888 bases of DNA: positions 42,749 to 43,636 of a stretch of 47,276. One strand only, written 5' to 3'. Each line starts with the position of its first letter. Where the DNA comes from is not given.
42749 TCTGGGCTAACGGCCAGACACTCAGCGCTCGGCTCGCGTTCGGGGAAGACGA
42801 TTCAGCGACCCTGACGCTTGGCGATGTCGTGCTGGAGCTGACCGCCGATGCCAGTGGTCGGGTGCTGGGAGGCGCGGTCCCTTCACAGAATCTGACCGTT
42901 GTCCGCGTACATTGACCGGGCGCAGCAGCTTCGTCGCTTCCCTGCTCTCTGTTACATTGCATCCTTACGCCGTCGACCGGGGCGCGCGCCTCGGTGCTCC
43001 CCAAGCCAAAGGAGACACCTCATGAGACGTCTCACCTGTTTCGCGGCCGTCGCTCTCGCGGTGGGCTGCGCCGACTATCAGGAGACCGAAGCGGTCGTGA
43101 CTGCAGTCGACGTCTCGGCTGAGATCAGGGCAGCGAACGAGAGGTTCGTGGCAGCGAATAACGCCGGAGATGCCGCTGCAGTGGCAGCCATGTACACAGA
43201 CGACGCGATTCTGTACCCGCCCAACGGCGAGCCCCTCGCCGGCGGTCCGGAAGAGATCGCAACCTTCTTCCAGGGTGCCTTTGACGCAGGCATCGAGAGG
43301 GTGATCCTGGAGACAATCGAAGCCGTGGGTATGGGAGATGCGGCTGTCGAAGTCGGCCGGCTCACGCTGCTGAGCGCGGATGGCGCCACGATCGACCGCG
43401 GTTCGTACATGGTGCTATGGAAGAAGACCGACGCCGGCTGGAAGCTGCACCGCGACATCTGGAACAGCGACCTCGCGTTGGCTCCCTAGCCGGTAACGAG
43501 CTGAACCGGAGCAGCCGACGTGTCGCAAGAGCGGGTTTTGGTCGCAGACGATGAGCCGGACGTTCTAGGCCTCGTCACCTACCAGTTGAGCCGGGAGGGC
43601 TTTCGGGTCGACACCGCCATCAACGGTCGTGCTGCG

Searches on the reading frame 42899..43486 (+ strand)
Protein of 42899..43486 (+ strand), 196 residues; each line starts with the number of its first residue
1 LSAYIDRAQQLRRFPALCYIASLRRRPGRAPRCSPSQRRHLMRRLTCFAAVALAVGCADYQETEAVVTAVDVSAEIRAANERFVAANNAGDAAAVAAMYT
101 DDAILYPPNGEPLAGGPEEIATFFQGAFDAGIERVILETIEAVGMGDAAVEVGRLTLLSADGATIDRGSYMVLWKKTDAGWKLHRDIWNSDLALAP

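Call 40: search_protein_families(library=pfam, proteins=[window:42899-43486:+], max_evalue=0.001)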
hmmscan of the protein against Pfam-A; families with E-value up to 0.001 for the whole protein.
window:42899-43486:+ (196 aa): 5 families
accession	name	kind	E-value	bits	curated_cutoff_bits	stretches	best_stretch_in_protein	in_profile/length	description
PF14534.12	DUF4440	-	2.1e-16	60.7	25.2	1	76-183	1-107/107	Domain of unknown function (DUF4440)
PF12680.13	SnoaL_2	-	2.4e-10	41.3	27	1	81-178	2-96/102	SnoaL-like domain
PF13577.12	SnoaL_4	-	4.5e-06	27.1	24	1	73-185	6-124/126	SnoaL-like domain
PF13474.12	SnoaL_3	-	4.6e-06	27.4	22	1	76-183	1-111/121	SnoaL-like domain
PF11533.15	AtzH-like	-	0.00019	21.6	27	1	67-183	3-115/126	AtzH-like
